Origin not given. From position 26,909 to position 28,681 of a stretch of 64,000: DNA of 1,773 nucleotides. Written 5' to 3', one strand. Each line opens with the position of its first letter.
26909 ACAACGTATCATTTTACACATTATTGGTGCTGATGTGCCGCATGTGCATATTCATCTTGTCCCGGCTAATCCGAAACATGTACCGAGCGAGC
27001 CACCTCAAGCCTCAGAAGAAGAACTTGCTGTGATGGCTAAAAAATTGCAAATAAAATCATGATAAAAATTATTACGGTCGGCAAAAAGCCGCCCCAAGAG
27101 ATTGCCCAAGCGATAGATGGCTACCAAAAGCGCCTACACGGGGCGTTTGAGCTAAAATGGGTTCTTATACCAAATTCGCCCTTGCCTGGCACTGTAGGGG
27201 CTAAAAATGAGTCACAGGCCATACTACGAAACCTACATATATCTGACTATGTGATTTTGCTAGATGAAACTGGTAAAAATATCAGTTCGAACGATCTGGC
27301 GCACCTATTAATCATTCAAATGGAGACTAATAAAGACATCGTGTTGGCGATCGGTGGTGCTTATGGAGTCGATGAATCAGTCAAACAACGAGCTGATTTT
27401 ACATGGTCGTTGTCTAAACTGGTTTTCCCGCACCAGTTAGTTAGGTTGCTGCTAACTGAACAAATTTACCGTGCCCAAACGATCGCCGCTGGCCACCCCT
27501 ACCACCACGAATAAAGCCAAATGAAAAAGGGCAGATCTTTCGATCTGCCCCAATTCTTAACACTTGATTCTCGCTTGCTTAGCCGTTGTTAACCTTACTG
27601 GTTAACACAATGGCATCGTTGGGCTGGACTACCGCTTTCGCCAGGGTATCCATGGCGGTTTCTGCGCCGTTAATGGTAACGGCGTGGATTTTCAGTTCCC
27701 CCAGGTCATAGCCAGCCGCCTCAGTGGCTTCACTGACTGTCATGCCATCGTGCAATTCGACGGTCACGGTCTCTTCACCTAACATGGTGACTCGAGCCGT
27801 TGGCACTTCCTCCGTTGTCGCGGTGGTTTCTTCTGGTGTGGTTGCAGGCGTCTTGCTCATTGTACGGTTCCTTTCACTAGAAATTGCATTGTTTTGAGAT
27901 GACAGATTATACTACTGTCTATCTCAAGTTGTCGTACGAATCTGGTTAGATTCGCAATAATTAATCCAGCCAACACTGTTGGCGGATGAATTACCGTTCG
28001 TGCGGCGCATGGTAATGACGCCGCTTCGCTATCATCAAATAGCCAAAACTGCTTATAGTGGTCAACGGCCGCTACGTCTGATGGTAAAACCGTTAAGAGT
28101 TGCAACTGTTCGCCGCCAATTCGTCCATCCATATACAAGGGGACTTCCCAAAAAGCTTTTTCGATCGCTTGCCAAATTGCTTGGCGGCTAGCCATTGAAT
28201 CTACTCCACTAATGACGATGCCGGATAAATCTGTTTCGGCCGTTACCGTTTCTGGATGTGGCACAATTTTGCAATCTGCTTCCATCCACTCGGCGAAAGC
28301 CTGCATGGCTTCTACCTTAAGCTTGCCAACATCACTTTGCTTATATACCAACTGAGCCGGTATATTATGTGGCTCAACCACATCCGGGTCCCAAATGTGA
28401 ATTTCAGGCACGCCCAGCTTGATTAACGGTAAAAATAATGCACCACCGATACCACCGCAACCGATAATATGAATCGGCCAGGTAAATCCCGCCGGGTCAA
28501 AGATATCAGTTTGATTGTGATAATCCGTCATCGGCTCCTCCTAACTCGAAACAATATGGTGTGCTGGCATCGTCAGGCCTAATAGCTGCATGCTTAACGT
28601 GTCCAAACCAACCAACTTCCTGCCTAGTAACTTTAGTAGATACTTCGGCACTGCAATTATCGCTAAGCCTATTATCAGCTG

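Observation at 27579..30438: Ubl + minimal E1 + JAMM peptidase cassette whose E2-like partner is a membrane-anchored coiled-coil protein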

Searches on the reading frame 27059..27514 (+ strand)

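Call 3: search_protein_families(library=pfam, proteins=[window:27059-27514:+], max_evalue=1)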
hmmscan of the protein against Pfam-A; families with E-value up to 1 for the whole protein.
window:27059-27514:+ (151 aa): 2 families
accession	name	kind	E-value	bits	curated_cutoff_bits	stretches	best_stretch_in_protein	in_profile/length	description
PF02590.22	SPOUT_MTase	-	9.3e-45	152.8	27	1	2-149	3-154/154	Predicted SPOUT methyltransferase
PF14419.11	SPOUT_MTase_2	-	0.13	12.1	28.4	1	57-118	89-148/173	AF2226-like SPOUT RNA Methylase fused to THUMP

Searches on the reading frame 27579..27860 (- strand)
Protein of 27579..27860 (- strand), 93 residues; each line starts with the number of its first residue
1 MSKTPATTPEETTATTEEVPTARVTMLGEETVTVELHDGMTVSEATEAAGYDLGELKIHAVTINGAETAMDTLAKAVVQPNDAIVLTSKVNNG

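Call 3: search_protein_families(library=pfam, proteins=[window:27579-27860:-], max_evalue=1)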
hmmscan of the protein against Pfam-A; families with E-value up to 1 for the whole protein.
window:27579-27860:- (93 aa): 1 family
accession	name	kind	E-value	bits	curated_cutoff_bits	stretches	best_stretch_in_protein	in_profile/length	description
PF21965.2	SAMP2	-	0.12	13.2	27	0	23-52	4-33/63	Small archaeal modifier protein 2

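Call 4: search_protein_families(library=padloc, proteins=[window:27579-27860:-], max_evalue=1)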
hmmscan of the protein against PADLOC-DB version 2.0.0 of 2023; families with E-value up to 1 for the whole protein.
window:27579-27860:- (93 aa): 0 families

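Call 5: search_protein_families(library=ncbifam, proteins=[window:27579-27860:-], max_evalue=1)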
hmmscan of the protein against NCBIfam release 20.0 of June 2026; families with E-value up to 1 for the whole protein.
window:27579-27860:- (93 aa): 1 family
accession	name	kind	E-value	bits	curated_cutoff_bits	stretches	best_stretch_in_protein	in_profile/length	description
TIGR02856.1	spore_yqfC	equivalog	0.041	13.7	77.8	1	22-45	20-43/85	sporulation protein YqfC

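Call 48: find_homologous_proteins(query=A4, max_evalue=0.001)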
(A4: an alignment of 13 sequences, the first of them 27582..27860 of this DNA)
Query A4 (13 sequences) (93 aa, profile of the alignment): 23 proteins with E <= 0.001 among 2746 candidates.
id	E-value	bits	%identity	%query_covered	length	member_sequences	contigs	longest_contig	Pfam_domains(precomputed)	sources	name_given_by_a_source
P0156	3.2e-24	103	30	71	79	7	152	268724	-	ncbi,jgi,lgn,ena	jgi:hypothetical protein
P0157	5.7e-24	102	-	-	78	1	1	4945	-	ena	-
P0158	8.0e-24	102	54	14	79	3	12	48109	-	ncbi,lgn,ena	-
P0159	1.6e-23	101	31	71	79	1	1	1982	-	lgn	-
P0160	4.2e-23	99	-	-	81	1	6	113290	-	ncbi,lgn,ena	-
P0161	5.4e-23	99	32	71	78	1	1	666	-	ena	-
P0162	7.5e-23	99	46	14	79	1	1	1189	-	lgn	-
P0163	2.1e-22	97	-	-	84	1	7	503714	-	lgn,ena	-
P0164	2.5e-22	97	40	11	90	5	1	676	-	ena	-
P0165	5.0e-22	96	29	71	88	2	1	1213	-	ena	-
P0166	8.0e-22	95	34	41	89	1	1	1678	-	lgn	-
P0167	1.4e-21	94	28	71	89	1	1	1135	-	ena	-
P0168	4.3e-21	93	-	-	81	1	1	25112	-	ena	-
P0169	4.7e-21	93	28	71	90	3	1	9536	-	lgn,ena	-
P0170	2.1e-20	91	29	71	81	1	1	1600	-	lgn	-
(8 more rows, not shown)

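Call 55: predict_structure(alignment_id=A5)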
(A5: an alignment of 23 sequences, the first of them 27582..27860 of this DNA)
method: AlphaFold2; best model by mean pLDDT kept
length: 93 residues; sequences in the alignment: 23
mean_pLDDT: 77.7   pTM: 0.59
mean pLDDT of the five models: 77.7, 77.0, 75.0, 72.1, 71.2
residues with pLDDT >= 90: 7; 70-90: 64; 50-70: 14; < 50: 8
segments of 3 or more residues with pLDDT < 50: 10-16
pLDDT, mean of each block of 10 residues (from residue 1): 57 55 85 88 89 79 85 87 83 51
secondary structure, 60 per line:
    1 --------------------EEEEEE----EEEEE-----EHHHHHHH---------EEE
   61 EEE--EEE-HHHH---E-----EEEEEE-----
elements in order: E21-26 E31-35 H42-48 E58-63 E66-68 H70-73 E83-88

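Call 57: fold_search(model_id=the predicted structure, library=pdb)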
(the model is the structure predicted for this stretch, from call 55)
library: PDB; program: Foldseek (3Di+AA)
matches with E <= 10: 1168; with E <= 0.001: 0
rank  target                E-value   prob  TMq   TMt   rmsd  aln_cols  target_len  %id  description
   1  2kmm_MODEL_1_A        3.5e-03  1.00  0.46  0.55   3.8        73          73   18  Solution NMR structure of the TGS domain of PG1808 from Porphyromonas gingivalis. Northeast Structural Genomic (released 2009-11-10)
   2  4hro_B                7.2e-03  1.00  0.58  0.61   3.1        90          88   21  Crystal structure of H. volcanii small archaeal modifier protein 1 (released 2013-10-30)
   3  3cwi                  7.2e-03  1.00  0.54  0.70   3.5        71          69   21  Crystal structure of thiamine biosynthesis protein (ThiS) from Geobacter metallireducens. Northeast Structural Genomics  (released 2008-05-06)
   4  3po0                  1.2e-02  1.00  0.58  0.60   3.6        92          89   25  Crystal structure of SAMP1 from Haloferax volcanii (released 2011-03-30)
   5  4hro_A                1.5e-02  1.00  0.57  0.61   3.5        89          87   22  Crystal structure of H. volcanii small archaeal modifier protein 1 (released 2013-10-30)
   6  2znv_C                1.9e-02  1.00  0.53  0.62   3.6        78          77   17  Crystal structure of human AMSH-LP DUB domain in complex with Lys63-linked ubiquitin dimer (released 2008-09-02)
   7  2m19_MODEL_1_A        1.9e-02  0.99  0.52  0.46   4.7        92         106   18  Solution structure of the Haloferax volcanii HVO 2177 protein (released 2013-08-07)
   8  6o82_B                1.9e-02  0.99  0.50  0.58   4.1        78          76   18  S. pombe ubiquitin E1 complex with a ubiquitin-AMP mimic (released 2019-06-19)
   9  5chf_B                2.0e-02  0.98  0.45  0.30   5.2        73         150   20  Crystal structure of murine ISG15 in space group P21212 (released 2016-09-28)
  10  1zud_2                2.2e-02  1.00  0.55  0.76   3.1        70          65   21  Structure of ThiS-ThiF protein complex (released 2006-01-31)
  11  2j58_A                2.2e-02  0.99  0.51  0.16   4.0        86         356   19  The structure of Wza (released 2006-11-06)
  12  1zgu_MODEL_1_B        2.2e-02  0.99  0.49  0.58   4.0        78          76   17  Solution structure of the human Mms2-Ubiquitin complex (released 2006-04-04)
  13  9r64_A                2.3e-02  0.99  0.53  0.16   5.1       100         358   16  CPS secretion pathway Wza-Wzc_C1 (Conf 0) (released 2026-03-04)
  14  3dqv_A                2.3e-02  0.99  0.50  0.57   3.6        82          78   10  Structural Insights into NEDD8 Activation of Cullin-RING Ligases: Conformational Control of Conjugation (released 2008-09-30)
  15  3q3f                  2.5e-02  0.99  0.51  0.28   4.5        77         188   17  Engineering Domain-Swapped Binding Interfaces by Mutually Exclusive Folding: Insertion of Ubiquitin into position 103 of (released 2012-01-25)
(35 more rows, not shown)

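Call 100: search_protein_families(library=phrogs, proteins=[window:27579-27860:-], max_evalue=0.01)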
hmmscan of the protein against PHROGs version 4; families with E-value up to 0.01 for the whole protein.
window:27579-27860:- (93 aa): 0 families

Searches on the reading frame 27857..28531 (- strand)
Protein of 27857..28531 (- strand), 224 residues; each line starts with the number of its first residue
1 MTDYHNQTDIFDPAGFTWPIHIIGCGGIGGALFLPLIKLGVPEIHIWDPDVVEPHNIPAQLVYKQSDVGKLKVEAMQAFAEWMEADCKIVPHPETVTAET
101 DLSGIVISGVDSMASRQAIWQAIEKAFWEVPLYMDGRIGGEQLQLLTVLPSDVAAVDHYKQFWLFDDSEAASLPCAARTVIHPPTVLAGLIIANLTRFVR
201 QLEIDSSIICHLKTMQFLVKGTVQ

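Call 3: search_protein_families(library=pfam, proteins=[window:27857-28531:-], max_evalue=1)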
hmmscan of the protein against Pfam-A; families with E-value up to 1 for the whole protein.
window:27857-28531:- (224 aa): 4 families
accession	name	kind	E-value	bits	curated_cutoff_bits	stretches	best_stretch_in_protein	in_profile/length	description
PF00899.27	ThiF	-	3.5e-21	75.9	28.1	1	20-199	23-202/238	ThiF family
PF20429.4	Tab2-like_C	-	0.046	14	28.2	1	52-113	9-70/151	RNA-binding protein Tab2/Atab2, C-terminal domain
PF03435.24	Sacchrp_dh_NADP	-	0.13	13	25.1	1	20-78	1-60/129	Saccharopine dehydrogenase NADP binding domain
PF19699.4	CLSTN_C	-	0.16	11.3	27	1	75-130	163-217/354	Calsyntenin C-terminal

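Call 4: search_protein_families(library=padloc, proteins=[window:27857-28531:-], max_evalue=1)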
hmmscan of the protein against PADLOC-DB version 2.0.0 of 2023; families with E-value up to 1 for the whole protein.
window:27857-28531:- (224 aa): 30 families (the best 25 are shown)
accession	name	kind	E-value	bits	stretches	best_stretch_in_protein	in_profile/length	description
PDLC00829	E1-E2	-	2.5e-12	44.6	1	20-119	174-279/426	E1-E2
PDLC00828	E1-E2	-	2.4e-10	38.3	1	20-111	178-268/431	E1-E2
PDLC00850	E1-E2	-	9e-09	32.3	1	20-79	317-375/566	E1-E2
PDLC00832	E1-E2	-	3.4e-08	30.1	1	20-129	341-448/588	E1-E2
PDLC00831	E1-E2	-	6.3e-08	29.9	1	21-86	322-386/578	E1-E2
PDLC00844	E1-E2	-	9.3e-08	29.1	1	20-87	279-345/489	E1-E2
PDLC03847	BilD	-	1.6e-07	28.4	1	20-122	211-320/453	-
PDLC00837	E1-E2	-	2.2e-06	24.8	1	20-96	328-407/593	E1-E2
PDLC00830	E1-E2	-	2.6e-06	24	1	20-100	313-392/551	E1-E2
PDLC00840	E1-E2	-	4.2e-06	24.1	1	20-78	216-273/458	E1-E2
PDLC00847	E1-E2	-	4.2e-06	23.4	1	20-111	289-378/523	E1-E2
PDLC00854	E1-E2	-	1.6e-05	22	1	20-77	364-424/605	E1-E2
PDLC00852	E1-E2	-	1.7e-05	21.7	1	20-73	329-381/546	E1-E2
PDLC00848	E1-E2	-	2e-05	21.1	1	20-90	377-446/607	E1-E2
PDLC00855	E1-E2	-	2.5e-05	21.5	1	20-92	305-376/579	E1-E2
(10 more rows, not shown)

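Call 5: search_protein_families(library=ncbifam, proteins=[window:27857-28531:-], max_evalue=1)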
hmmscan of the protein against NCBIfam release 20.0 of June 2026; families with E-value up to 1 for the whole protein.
window:27857-28531:- (224 aa): 23 families
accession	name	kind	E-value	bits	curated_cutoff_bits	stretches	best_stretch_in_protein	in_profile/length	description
TIGR02356.1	adenyl_thiF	equivalog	3.5e-16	59.2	275.25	1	20-189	24-192/203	thiazole biosynthesis adenylyltransferase ThiF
NF006395.0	PRK08644.1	equivalog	1.9e-13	50.5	159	1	20-130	33-147/215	sulfur carrier protein ThiS adenylyltransferase ThiF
NF058523.1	6A-MBL_cap2_3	equivalog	4.7e-10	38.6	320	1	20-98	301-377/665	anti-phage 6A-MBL system cap2_3 protein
TIGR03736.1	PRTRC_ThiF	hypoth_equivalog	1.3e-09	37.8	144.75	1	18-126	12-130/245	PRTRC system ThiF family protein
NF047750.1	SAMPActivE1UbaA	equivalog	1.5e-09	37.6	450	1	21-100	36-115/270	SAMP-activating enzyme E1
NF004281.0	PRK05690.1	subfamily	1.5e-09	37.5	266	1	21-185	36-198/250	molybdopterin-synthase adenylyltransferase MoeB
NF006077.0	PRK08223.1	equivalog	3.6e-09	36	266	1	20-100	31-111/296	hypothetical protein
NF006444.0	PRK08762.1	equivalog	7.5e-09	34.7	449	1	21-119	151-254/387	molybdopterin-synthase adenylyltransferase MoeB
NF004111.0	PRK05600.1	equivalog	1.9e-08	33.8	437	1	21-115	45-144/371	ThiF family adenylyltransferase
NF005646.0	PRK07411.1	equivalog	9.7e-08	31.5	633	1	21-116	42-142/390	molybdopterin-synthase adenylyltransferase MoeB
NF011424.0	PRK14851.1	subfamily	2.9e-07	28.9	1170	1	20-100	46-126/679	hypothetical protein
NF005902.0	PRK07878.1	equivalog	4.3e-07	29.2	647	1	21-119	46-149/392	adenylyltransferase/sulfurtransferase MoeZ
TIGR02354.1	thiF_fam2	equivalog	7.4e-07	29.2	152.2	1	21-78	25-81/200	thiamine biosynthesis protein ThiF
NF004804.0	PRK06153.1-3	equivalog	1.4e-06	27.6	340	1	20-119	182-286/401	hypothetical protein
NF004806.0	PRK06153.2-1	subfamily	3.1e-06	26.5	479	1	20-104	169-253/379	hypothetical protein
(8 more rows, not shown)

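Call 51: search_solved_structures(query=window:27857-28531:-, max_evalue=0.001, show_alignments=2)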
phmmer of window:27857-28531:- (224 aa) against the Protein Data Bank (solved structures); distinct sequences matched with E-value up to 0.001: 22.
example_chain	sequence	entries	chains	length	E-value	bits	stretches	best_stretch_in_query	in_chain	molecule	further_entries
3dbh_B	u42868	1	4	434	5.8e-09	39.2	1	17-118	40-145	NEDD8-activating enzyme E1 catalytic subunit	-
1r4m_B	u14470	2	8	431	5.9e-09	39.2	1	17-118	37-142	ubiquitin-activating enzyme E1C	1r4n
3dbr_B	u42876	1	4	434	5.9e-09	39.2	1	17-118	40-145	NEDD8-activating enzyme E1 catalytic subunit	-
3dbl_B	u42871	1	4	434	5.9e-09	39.2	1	17-118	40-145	NEDD8-activating enzyme E1 catalytic subunit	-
1tt5_B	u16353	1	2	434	6e-09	39.2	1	17-118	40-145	ubiquitin-activating enzyme E1C isoform 1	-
1yov_B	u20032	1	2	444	6.2e-09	39.1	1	17-118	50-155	Ubiquitin-activating enzyme E1C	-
3gzn_B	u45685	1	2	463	6.7e-09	39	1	17-118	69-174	NEDD8-activating enzyme E1 catalytic subunit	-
2nvu_B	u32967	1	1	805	1.4e-08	37.9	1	17-118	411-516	Maltose binding protein/NEDD8-activating enzyme E1 catalytic subunit chimera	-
8se9_A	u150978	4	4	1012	9.6e-07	31.9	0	22-119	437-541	Ubiquitin-like modifier-activating enzyme 7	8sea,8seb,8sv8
8oif_A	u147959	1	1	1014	9.7e-07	31.9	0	22-119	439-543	Ubiquitin-like modifier-activating enzyme 7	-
3h5n_A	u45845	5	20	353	2.3e-06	30.7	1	20-78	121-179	MccB protein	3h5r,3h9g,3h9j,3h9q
6om4_A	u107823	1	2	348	2.4e-06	30.7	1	20-78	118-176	MccB protein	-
3h5a_A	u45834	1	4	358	2.4e-06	30.6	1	20-78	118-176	MccB protein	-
1zud_1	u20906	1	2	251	4.5e-05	26.5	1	20-185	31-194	Adenylyltransferase thiF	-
1zfn_A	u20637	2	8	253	4.6e-05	26.4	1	20-185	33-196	Adenylyltransferase thiF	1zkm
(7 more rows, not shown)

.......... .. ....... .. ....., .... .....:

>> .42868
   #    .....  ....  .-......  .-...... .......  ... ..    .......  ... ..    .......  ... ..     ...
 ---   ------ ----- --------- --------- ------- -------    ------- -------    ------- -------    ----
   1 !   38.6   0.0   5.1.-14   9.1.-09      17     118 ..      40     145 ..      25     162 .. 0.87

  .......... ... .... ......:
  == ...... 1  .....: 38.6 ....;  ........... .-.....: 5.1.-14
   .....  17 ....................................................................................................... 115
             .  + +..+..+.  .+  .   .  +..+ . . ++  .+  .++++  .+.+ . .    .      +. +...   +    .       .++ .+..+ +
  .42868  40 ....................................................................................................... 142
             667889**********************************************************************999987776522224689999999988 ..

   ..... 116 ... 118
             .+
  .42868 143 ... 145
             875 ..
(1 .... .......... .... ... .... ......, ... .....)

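Call 100: search_protein_families(library=phrogs, proteins=[window:27857-28531:-], max_evalue=0.01)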
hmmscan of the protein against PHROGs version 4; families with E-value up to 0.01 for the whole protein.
window:27857-28531:- (224 aa): 3 families
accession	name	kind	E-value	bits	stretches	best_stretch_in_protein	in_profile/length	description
phrog_15670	-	unknown function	3e-16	60.6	1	22-199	26-199/228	-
phrog_19840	-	unknown function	1.2e-12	48.9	1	20-150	126-262/367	-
phrog_37075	-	unknown function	8.1e-08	32.9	1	20-100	25-105/256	-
